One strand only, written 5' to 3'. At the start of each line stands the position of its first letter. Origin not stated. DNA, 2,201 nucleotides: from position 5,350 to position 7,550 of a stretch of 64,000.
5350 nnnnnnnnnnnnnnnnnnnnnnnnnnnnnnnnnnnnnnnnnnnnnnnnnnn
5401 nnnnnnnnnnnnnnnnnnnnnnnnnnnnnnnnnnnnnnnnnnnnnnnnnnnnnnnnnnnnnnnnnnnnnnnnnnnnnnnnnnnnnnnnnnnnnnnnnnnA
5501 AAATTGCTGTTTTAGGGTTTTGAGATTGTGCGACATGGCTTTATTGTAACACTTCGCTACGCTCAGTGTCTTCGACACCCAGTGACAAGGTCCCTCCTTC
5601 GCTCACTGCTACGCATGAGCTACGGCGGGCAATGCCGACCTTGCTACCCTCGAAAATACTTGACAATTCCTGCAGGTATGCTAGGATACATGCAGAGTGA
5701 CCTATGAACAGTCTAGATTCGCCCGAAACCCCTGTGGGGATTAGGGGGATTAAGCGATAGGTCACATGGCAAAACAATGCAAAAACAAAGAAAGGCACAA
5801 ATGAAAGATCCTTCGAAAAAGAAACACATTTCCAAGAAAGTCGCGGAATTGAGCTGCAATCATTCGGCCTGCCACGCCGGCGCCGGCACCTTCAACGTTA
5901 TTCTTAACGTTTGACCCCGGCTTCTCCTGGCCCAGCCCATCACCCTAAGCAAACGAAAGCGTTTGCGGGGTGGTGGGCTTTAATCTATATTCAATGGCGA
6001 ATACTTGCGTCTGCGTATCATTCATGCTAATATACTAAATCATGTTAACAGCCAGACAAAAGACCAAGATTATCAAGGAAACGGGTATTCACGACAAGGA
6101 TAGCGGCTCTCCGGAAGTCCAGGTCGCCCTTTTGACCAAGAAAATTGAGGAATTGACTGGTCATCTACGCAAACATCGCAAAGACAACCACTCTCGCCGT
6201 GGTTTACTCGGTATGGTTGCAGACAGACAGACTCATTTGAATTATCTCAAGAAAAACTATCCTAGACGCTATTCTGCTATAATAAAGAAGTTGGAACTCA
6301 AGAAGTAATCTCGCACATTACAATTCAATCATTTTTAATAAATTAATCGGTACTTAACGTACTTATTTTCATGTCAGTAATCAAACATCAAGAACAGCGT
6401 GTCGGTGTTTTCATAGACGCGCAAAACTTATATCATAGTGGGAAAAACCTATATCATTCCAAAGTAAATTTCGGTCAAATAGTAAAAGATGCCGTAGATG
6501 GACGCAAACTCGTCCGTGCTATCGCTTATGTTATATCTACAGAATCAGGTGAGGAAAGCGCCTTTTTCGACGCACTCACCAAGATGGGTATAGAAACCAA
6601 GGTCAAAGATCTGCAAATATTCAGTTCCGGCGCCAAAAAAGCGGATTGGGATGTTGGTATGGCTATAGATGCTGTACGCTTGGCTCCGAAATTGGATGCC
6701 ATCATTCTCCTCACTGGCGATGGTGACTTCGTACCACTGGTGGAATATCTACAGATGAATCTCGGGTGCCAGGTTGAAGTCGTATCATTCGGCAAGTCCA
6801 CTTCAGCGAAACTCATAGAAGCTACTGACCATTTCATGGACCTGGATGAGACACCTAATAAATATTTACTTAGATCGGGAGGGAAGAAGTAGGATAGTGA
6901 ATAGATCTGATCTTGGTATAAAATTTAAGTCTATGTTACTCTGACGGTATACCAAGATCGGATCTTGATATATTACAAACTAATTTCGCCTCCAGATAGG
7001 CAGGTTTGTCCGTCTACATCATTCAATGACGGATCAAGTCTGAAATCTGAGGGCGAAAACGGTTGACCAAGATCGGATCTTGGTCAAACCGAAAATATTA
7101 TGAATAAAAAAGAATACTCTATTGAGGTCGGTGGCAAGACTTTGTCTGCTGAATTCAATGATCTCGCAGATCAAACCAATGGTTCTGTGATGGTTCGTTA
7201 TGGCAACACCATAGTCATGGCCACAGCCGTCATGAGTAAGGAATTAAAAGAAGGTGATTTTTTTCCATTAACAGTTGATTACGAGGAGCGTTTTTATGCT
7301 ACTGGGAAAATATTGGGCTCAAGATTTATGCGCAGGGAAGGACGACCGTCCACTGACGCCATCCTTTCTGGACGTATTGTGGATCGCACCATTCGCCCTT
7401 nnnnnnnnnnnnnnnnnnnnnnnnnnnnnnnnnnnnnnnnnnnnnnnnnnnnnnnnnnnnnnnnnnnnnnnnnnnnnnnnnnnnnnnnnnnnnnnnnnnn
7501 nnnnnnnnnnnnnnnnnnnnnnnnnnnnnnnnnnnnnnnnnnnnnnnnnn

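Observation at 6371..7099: NYN-domain nuclease inserted into the rpsO-pnp operon, plus a tandem-palindrome pnp leader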

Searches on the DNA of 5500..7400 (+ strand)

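Call 5: search_rna_families(source=window, start=5500, end=7400, threshold=evalue, max_evalue=10)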
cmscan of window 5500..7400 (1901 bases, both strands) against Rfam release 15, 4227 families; matches with E-value up to 10: 7.
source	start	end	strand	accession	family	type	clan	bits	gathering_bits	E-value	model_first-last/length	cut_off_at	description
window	5925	5989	-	RF03353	MIR5291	Gene; miRNA;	-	18.4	54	7.5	1-65/65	no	MIR5291 microRNA precursor family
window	5934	5978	-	RF01014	mir-1306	Gene; miRNA;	-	17.2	70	2.4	1-72/72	no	mir-1306 microRNA precursor family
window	6901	6967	+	RF03714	MIR774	Gene; miRNA;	-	16.8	80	9.3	1-98/98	no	MIR774 microRNA precursor family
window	7058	7096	-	RF04079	MIR161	Gene; miRNA;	-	16.6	90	4.1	1-136/136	no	MIR161 microRNA precursor family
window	6363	6454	+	RF01474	rli42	Gene; sRNA;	-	14.8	80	3.2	1-171/171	no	Listeia sRNA rli42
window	6903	6965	+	RF00104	mir-10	Gene; miRNA;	-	14.7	47.5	7.4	15-59/74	no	mir-10 microRNA precursor family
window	7022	7052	+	RF01145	sR14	Gene; snRNA; snoRNA; CD-box;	-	11.1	38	8.2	1-54/54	no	Small nucleolar RNA sR14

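Call 26: build_rna_model(alignment_id=A1, structure=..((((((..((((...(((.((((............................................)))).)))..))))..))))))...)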
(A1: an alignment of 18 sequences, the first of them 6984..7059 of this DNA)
Model R1 built from alignment A1 (18 sequences, 94 columns); structure: as given.
model positions 65; base pairs 17; branch points 0; effective number of sequences 10.82; information 0.863 bits per position. Calibrated on 0.2 Mb of random sequence (short: E-values are rough).
structure used (alignment columns):
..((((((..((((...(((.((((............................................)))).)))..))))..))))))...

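Call 27: search_with_rna_model(model_id=R1, sources=[window, L001, L002, L003, L004, L005, L006, L007, L008, L009, L010, L011, L012, L013, L014, L015, L016, L017, L018, L019, L020, L021, L022, L023, L024, L025, L026, L027, L028, L029, L030, L031, L032, L033, L034, L035, L036, L037, L038, L039, L040, L041, L042, L043, L044, L045, L046, L047, L048, L049, L050, L051, L052, L053, L054, L055, L056, L057, L058, L059, L060, L061, L062, L063, L064, L065, L066, L067, L068, L069, L070, L071, L072, L073, L074, L075, L076, L077, L078, L079, L080], max_evalue=1, make_alignment=true)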
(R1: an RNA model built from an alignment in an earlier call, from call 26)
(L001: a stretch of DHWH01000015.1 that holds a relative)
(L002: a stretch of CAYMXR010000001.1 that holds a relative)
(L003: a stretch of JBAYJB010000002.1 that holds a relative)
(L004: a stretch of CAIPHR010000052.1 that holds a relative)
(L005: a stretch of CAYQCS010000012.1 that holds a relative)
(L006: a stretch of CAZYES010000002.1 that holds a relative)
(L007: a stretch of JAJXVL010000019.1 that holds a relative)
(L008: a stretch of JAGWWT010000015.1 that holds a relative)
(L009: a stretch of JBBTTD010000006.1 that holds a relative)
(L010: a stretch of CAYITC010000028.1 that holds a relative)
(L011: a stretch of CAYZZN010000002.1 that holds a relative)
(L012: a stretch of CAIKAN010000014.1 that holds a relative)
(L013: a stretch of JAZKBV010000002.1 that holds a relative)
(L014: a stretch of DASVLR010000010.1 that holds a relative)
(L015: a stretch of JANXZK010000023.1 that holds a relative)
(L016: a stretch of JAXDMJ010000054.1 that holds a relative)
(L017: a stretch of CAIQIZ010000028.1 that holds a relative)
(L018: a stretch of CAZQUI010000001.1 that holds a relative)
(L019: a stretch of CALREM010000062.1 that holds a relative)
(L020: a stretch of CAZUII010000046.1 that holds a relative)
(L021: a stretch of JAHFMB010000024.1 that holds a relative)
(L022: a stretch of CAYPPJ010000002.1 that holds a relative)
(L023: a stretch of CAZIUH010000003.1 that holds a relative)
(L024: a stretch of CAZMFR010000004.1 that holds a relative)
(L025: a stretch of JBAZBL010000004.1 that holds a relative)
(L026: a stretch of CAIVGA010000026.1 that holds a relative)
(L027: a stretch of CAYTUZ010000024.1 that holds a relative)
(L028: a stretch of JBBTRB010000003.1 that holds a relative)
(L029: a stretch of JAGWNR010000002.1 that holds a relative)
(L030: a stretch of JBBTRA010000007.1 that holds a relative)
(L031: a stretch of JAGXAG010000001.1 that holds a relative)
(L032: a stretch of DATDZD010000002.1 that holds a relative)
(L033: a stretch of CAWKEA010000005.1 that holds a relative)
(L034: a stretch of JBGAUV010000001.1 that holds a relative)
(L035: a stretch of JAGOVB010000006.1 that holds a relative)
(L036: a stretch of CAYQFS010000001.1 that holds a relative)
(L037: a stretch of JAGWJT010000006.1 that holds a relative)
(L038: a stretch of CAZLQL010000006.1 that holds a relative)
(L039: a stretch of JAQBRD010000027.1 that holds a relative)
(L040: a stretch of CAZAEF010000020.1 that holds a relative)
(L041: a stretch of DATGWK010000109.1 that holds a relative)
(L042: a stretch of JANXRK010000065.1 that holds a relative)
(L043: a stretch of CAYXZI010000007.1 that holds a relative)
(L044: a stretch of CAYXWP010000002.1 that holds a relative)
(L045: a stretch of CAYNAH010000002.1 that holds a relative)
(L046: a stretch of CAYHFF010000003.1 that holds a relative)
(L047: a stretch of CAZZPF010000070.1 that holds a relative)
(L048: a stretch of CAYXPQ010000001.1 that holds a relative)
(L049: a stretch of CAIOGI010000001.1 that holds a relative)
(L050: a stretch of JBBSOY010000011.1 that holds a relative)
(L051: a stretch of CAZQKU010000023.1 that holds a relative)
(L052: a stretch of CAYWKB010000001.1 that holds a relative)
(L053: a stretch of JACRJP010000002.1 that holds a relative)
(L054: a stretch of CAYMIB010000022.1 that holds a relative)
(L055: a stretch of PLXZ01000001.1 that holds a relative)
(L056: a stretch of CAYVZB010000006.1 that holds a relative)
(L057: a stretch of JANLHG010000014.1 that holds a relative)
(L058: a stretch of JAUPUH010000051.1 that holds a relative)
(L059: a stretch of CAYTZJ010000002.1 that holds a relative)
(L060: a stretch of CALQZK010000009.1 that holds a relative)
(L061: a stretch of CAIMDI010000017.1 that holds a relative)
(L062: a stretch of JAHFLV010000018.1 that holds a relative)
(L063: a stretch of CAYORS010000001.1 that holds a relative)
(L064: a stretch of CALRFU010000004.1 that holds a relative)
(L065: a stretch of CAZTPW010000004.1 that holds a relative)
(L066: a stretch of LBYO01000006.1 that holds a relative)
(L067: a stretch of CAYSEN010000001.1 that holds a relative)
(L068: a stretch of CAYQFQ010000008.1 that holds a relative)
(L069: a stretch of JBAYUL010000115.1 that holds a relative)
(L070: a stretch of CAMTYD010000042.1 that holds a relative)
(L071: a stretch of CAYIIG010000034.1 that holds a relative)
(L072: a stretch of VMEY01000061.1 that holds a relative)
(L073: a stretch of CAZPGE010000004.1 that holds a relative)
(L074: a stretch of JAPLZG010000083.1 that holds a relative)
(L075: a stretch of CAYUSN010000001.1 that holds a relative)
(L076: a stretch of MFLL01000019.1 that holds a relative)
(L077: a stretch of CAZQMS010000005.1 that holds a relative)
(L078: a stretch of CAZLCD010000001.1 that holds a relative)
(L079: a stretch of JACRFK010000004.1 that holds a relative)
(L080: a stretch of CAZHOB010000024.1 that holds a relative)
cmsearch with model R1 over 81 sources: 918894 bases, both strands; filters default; matches with E-value up to 1: 32.
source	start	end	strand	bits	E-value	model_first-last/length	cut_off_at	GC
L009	6234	6317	+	68.8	5e-18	1-65/65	no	0.5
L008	7807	7884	+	68.8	5.1e-18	1-65/65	no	0.55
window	6984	7058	+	68.4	6.8e-18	1-65/65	no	0.47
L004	5212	5297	+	67.7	1.1e-17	1-65/65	no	0.41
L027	5181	5247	+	67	1.8e-17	1-65/65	no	0.51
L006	6674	6739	+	65.4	6.2e-17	1-65/65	no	0.56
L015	6805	6875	+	65.3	6.4e-17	1-65/65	no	0.52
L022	6604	6688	+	64.9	8.6e-17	1-65/65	no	0.58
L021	6604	6688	+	64.1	1.5e-16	1-65/65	no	0.58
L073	9497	9561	+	62.5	5.2e-16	1-65/65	no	0.57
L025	6599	6682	+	61.5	1.1e-15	1-65/65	no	0.38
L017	6632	6692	+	59.8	3.7e-15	1-65/65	no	0.38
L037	8167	8258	+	59.3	5.3e-15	1-65/65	no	0.57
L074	7920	7979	+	57.6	1.8e-14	1-65/65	no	0.37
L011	8036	8128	+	56.8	3.1e-14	1-65/65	no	0.55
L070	6735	6794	+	56.2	4.9e-14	1-65/65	no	0.52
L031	9695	9775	+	55.3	9.7e-14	1-65/65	no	0.52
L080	7288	7344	+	54.1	2.3e-13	1-65/65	no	0.58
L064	7779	7836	+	49.7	5.7e-12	1-65/65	no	0.59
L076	5907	5965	+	48.3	1.7e-11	1-65/65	no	0.54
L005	5299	5380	+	32.6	1.6e-06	1-65/65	no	0.33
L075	7159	7215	+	30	1.1e-05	1-65/65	no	0.44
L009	6234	6317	-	27.9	4.8e-05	1-65/65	no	0.5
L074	7920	7979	-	27.3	7.3e-05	1-65/65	no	0.37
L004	5212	5297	-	26.1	0.00018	1-65/65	no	0.41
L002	7513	7600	+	25.4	0.00031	1-65/65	no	0.39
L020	5226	5266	+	25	0.00041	1-41/65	3'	0.61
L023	9628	9717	+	24.9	0.00043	1-65/65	no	0.4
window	6984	7058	-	21.2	0.0063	1-65/65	no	0.47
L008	7807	7884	-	21.2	0.0066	1-65/65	no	0.55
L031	9695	9775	-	16.4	0.21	1-65/65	no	0.52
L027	5181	5247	-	15.8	0.34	1-65/65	no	0.51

Alignment A2: 32 matches aligned to the model, 143 columns, each read 5' to 3' on its own strand. Consensus structure (alignment columns), stored with it:
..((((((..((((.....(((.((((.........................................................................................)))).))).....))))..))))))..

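Call 51: search_rna_families(source=window, start=6890, end=7110, threshold=evalue, max_evalue=10)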
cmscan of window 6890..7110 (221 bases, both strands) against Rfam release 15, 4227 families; matches with E-value up to 10: 11.
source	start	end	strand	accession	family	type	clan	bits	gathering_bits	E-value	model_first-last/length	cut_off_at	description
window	6906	6944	+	RF00318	snoZ175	Gene; snRNA; snoRNA; CD-box;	-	15.8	43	6.7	35-76/81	no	Small nucleolar RNA Z175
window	6904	7064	+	RF01292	snoR2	Gene; snRNA; snoRNA; HACA-box;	CL00042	15.7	44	1.1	1-149/149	no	Small nucleolar RNA snoR2/U65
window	6906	6962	+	RF03980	mir-2012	Gene; miRNA;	-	15.5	90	2.1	1-84/84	no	mir-2012 microRNA precursor family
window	6943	7023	+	RF02729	JA01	Gene; sRNA;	-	14.9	111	4.3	1-153/153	no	Aggregatibacter sRNA JA01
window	6897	6972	+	RF03344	mir-5365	Gene; miRNA;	-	14.8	70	2.5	1-78/78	no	mir-5365 microRNA precursor family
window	6903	6965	+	RF00104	mir-10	Gene; miRNA;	-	14.7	47.5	0.86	15-59/74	no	mir-10 microRNA precursor family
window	6903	6965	+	RF03769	mir-3913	Gene; miRNA;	-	13.7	100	5.2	1-100/100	no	mir-3913 microRNA precursor family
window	7055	7092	-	RF04343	Plastid-psbA-2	Cis-reg;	CL00153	13.6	55.8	7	1-60/60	no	Plastid-psbA-2 3UTR RNA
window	6986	7056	+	RF03256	mir-1286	Gene; miRNA;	-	13.2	70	5.1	1-76/76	no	mir-1286 microRNA precursor family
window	6938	7097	-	RF04097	MIR2630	Gene; miRNA;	-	12.4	144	3.7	1-229/229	no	MIR2630 microRNA precursor family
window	7022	7052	+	RF01145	sR14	Gene; snRNA; snoRNA; CD-box;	-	11.1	38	0.96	1-54/54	no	Small nucleolar RNA sR14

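Call 63: search_with_rna_model(model_id=R1, source=L189, max_evalue=10, filters=off)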
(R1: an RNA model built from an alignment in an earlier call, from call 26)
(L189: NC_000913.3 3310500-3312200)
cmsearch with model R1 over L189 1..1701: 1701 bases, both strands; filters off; matches with E-value up to 10: 11.
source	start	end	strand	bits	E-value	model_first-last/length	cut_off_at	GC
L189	405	426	+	8.9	0.096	1-65/65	no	0.68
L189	1122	1156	+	6.1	0.76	1-65/65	no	0.46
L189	877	895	+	5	1.7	1-65/65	no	0.79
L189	1661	1687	+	4.8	1.8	1-65/65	no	0.56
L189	1661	1687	-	4.8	1.9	1-65/65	no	0.56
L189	517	537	+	4.7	2.1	1-65/65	no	0.43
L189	274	289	-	3.8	4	1-65/65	no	0.44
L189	1122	1156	-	3.8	4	1-65/65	no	0.46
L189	877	895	-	3.5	4.9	1-65/65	no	0.79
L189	1514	1557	-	3.4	5.2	1-65/65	no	0.52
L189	1244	1260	-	2.7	8.9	1-65/65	no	0.47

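Call 77: search_with_rna_model(model_id=R1, sources=[L190, L192, L193, L194, L195, L196, L197], max_evalue=0.01)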
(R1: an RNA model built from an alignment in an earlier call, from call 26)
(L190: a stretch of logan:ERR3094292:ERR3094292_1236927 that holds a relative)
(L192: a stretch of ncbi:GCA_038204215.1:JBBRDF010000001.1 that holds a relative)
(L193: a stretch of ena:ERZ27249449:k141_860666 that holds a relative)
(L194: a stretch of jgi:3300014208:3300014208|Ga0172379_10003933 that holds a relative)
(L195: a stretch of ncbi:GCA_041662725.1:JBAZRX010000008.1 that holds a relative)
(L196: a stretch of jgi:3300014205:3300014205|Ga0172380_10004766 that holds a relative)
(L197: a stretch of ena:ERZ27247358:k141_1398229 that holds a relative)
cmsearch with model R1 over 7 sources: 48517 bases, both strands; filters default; matches with E-value up to 0.01: 9.
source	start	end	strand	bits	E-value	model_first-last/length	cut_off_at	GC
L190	3227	3301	+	68.4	3.6e-19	1-65/65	no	0.47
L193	4093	4170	+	65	4.4e-18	1-65/65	no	0.49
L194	4093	4170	+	65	4.4e-18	1-65/65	no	0.49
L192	4242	4340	+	61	8e-17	1-65/65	no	0.38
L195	4089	4165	+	46.5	3.2e-12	1-65/65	no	0.4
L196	5858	5959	+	45.9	4.9e-12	1-65/65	no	0.52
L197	5858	5959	+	45.9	4.9e-12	1-65/65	no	0.52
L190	3227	3301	-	21.2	0.00033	1-65/65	no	0.47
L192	4242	4340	-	17.3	0.0057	1-65/65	no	0.38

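Call 86: search_with_rna_model(model_id=R1, sources=[L198, L199, L200, L201, L202], max_evalue=0.01)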
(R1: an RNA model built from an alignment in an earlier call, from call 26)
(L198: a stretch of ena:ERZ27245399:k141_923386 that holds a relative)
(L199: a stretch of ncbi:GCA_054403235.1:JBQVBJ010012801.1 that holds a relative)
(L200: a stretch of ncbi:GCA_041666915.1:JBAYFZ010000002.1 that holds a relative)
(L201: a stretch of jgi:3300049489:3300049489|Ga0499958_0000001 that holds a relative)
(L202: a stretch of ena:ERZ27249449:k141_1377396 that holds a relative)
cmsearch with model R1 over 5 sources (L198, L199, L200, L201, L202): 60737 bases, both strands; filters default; matches with E-value up to 0.01: 4.
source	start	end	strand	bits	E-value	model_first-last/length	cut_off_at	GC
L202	4910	4970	+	57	1.8e-15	1-65/65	no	0.46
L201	4873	4957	+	44.9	1.3e-11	1-65/65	no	0.41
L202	4910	4970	-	22.7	0.00014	1-65/65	no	0.46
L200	4875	4943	+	21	0.0005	1-65/65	no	0.43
